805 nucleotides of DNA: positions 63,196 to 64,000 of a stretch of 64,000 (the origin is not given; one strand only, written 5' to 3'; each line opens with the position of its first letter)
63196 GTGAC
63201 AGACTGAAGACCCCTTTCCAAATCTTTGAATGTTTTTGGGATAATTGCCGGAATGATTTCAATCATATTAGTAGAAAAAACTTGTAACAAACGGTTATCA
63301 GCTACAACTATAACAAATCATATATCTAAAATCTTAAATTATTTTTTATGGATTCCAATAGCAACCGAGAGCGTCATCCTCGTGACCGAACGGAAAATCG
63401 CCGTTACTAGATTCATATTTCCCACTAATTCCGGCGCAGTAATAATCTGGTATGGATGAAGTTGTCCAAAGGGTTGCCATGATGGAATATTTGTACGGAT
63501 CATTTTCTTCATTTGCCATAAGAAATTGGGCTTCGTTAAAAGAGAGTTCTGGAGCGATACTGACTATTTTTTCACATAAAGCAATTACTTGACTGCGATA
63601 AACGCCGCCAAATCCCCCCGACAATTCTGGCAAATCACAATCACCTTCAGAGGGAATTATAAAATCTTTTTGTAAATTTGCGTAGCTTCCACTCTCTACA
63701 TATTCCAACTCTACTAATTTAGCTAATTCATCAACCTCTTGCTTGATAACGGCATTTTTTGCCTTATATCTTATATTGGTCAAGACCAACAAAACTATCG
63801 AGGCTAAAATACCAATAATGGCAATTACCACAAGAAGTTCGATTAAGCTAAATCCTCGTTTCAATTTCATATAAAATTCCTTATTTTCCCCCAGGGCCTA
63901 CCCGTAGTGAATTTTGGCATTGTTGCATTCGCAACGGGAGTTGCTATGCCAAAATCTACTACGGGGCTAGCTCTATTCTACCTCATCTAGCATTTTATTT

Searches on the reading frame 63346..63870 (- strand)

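Call 14: search_protein_families(library=pfam, proteins=[window:63346-63870:-])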
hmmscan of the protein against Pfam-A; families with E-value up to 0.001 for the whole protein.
window:63346-63870:- (174 aa): 1 family
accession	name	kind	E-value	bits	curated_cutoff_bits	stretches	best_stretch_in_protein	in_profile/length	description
PF07963.17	N_methyl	-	6.9e-09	35.4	21.2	1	1-27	1-27/27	Prokaryotic N-terminal methylation motif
